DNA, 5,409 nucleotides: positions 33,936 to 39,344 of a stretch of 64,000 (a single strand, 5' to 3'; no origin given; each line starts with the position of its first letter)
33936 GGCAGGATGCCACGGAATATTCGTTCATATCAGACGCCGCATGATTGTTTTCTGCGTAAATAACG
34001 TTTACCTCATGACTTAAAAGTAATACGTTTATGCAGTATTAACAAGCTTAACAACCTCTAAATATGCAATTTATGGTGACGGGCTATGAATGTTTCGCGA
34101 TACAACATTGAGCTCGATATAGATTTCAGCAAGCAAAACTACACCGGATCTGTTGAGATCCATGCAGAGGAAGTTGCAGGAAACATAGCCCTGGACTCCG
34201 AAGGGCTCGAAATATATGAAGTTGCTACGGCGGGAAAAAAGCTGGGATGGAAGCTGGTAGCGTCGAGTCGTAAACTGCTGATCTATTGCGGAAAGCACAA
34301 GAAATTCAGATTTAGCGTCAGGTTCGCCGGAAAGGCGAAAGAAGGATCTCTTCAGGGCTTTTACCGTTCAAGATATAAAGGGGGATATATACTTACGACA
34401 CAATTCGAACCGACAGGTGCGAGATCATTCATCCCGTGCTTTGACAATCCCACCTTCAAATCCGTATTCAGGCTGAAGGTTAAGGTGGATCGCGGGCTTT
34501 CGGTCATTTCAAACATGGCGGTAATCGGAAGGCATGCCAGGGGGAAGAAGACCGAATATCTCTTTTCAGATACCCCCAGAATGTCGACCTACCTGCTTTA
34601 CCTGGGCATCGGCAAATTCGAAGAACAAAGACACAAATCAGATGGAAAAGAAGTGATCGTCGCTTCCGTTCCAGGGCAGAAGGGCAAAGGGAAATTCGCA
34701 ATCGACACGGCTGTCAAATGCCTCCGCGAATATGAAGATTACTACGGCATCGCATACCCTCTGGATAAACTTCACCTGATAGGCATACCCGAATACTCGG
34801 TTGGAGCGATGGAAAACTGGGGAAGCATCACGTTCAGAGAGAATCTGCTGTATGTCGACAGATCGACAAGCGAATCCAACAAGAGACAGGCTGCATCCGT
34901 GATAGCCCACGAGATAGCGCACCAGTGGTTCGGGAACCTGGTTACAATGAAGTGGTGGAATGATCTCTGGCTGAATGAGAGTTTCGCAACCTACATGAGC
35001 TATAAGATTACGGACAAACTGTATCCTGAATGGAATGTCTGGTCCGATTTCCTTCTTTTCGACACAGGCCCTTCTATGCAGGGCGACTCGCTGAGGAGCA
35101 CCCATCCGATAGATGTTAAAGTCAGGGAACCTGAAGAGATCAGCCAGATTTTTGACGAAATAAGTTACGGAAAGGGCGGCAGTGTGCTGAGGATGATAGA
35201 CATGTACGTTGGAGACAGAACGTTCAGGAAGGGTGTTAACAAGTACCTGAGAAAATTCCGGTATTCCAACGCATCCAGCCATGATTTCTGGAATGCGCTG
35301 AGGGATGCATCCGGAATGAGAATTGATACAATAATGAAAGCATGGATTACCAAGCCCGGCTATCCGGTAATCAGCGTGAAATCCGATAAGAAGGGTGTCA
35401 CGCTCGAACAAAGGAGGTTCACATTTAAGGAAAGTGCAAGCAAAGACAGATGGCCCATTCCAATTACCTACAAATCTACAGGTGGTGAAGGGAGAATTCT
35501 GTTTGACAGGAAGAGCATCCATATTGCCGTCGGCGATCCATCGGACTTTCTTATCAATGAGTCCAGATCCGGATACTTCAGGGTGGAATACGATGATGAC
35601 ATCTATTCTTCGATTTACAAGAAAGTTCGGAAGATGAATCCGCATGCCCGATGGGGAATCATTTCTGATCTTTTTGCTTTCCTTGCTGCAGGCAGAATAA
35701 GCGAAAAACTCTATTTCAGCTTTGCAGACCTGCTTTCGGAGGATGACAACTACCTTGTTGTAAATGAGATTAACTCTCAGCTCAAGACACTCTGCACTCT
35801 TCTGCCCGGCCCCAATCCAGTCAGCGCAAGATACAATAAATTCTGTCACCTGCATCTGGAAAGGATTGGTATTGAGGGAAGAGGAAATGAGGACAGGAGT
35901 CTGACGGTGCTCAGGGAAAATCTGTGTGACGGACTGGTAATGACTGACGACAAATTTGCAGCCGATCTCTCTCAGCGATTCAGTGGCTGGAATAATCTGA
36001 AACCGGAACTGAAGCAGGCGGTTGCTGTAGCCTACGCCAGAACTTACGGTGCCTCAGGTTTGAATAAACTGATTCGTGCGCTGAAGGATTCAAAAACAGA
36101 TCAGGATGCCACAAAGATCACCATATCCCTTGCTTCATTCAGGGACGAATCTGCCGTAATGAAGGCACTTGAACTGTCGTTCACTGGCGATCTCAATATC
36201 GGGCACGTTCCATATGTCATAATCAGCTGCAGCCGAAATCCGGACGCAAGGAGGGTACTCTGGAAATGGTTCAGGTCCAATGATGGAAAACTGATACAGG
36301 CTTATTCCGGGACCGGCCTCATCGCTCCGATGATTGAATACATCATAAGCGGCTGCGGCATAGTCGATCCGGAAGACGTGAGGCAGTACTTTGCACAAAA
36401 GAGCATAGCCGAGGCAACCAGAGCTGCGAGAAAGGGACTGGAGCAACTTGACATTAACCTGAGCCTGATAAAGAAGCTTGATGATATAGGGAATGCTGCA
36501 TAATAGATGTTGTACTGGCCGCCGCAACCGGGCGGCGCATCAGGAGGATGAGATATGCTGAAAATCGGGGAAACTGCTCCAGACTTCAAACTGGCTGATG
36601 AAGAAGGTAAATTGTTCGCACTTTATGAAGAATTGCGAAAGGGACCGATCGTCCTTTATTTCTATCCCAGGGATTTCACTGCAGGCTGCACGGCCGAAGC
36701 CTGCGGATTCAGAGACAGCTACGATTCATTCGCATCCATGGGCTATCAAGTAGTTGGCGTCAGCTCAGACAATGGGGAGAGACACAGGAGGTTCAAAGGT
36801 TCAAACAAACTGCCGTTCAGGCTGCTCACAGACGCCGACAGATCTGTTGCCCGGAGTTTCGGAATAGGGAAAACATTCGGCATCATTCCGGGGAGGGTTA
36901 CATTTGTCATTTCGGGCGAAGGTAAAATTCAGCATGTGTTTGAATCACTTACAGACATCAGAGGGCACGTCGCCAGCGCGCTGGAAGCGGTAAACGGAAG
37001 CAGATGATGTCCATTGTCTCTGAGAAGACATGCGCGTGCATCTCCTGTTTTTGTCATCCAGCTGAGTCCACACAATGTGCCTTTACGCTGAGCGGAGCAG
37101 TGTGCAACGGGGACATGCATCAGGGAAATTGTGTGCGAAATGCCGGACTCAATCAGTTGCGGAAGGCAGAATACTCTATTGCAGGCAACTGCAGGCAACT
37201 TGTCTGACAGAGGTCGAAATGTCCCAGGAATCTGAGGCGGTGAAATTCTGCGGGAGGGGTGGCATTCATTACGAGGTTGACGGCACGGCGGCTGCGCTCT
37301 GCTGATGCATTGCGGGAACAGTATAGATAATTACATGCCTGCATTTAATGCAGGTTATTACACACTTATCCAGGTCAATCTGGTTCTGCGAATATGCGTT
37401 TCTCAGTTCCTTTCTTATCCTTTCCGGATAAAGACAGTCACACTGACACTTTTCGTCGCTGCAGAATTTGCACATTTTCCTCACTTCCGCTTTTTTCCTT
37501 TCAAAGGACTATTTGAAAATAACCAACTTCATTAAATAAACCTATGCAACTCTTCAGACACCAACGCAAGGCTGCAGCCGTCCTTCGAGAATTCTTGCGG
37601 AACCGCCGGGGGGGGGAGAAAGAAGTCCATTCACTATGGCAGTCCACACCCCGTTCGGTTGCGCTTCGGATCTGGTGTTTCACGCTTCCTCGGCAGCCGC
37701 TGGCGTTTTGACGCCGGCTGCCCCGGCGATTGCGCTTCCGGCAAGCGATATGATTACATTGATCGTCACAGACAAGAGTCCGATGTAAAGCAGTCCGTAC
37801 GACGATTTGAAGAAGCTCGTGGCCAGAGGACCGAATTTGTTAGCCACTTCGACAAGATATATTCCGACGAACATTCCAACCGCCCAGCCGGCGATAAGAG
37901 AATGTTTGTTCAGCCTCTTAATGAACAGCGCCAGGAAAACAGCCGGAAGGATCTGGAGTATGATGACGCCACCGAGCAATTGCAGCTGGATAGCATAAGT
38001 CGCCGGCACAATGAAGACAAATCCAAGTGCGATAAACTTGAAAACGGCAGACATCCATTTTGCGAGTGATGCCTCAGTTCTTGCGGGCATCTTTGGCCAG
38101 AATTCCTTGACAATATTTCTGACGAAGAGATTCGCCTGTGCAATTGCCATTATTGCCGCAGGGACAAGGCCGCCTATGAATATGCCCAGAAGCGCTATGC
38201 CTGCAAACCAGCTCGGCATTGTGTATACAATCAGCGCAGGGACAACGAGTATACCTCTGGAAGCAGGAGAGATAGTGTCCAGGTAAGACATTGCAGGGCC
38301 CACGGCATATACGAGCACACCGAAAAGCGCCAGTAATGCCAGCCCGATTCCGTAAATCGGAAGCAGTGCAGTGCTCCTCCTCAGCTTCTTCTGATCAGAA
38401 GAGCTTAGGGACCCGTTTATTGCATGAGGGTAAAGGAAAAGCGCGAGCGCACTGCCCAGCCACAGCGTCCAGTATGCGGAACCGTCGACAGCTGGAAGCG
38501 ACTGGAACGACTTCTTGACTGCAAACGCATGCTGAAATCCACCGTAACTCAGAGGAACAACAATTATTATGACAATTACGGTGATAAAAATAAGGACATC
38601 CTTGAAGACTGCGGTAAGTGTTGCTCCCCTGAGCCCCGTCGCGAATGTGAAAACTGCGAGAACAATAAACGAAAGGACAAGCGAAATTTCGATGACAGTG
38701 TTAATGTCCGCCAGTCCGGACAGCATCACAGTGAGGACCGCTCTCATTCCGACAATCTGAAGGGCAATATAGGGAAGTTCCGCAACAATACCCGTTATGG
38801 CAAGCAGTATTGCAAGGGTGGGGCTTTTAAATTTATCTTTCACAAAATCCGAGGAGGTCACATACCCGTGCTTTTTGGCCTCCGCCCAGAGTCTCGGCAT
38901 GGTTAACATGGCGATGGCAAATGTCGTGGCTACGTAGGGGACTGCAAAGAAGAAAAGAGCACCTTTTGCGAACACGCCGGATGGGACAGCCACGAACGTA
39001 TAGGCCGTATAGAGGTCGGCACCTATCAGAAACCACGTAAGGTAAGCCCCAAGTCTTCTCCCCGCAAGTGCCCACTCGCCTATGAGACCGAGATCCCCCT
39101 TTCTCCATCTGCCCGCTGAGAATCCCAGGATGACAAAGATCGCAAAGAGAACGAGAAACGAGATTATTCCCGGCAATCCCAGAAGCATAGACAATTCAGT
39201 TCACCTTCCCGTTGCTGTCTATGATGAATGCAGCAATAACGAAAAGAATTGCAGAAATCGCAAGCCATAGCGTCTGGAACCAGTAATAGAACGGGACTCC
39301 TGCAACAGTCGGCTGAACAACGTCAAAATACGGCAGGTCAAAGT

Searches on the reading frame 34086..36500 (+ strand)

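Call 74: search_protein_families(library=pfam, proteins=[window:34086-36500:+], max_evalue=0.00001)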
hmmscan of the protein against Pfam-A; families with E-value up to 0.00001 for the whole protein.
window:34086-36500:+ (805 aa): 3 families
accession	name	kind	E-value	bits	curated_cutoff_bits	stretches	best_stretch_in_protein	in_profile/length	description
PF01433.26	Peptidase_M1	-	3.3e-84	282.3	27.7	1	204-420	1-218/218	Peptidase family M1 domain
PF11838.14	ERAP1_C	-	6.1e-42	144.6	38.2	1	488-788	2-316/318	ERAP1-like C-terminal domain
PF17900.6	Peptidase_M1_N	-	1.3e-32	113.8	25.8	1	5-170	4-186/186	Peptidase M1 N-terminal domain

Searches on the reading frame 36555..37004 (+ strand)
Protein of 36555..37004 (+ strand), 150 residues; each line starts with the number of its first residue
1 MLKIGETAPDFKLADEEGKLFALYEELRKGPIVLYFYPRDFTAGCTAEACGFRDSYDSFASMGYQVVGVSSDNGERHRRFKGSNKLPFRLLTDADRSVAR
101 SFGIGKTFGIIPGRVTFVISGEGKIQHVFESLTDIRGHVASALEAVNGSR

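Call 74: search_protein_families(library=pfam, proteins=[window:36555-37004:+], max_evalue=0.00001)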
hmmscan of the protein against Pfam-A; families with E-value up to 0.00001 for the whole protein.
window:36555-37004:+ (150 aa): 2 families
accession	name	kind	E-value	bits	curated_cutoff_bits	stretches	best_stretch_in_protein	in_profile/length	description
PF00578.27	AhpC-TSA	-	1.6e-34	118.9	26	1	4-127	1-123/124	AhpC/TSA family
PF08534.16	Redoxin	-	9.2e-21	74.6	26.6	1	4-130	2-133/148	Redoxin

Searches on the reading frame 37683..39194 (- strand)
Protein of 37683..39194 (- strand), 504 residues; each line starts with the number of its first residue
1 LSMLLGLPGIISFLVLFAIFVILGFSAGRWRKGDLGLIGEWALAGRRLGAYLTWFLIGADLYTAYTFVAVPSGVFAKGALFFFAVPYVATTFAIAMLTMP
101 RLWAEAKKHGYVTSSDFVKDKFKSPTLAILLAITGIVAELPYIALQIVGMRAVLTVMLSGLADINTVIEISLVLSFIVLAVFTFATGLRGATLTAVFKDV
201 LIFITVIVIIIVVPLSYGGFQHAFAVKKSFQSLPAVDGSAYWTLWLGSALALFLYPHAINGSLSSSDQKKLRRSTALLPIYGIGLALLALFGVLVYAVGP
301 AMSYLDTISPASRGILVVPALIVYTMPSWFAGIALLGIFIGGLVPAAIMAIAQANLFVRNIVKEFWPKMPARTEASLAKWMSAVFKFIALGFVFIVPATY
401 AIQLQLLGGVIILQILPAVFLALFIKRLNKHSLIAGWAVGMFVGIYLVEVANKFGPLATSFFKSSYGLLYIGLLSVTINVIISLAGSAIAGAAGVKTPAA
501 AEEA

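Call 74: search_protein_families(library=pfam, proteins=[window:37683-39194:-], max_evalue=0.00001)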
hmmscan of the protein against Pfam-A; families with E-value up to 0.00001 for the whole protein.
window:37683-39194:- (504 aa): 1 family
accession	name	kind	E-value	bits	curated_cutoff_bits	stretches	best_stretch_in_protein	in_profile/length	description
PF00474.23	SSF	-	4.6e-12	46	22.8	1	43-440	3-406/406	Sodium:solute symporter family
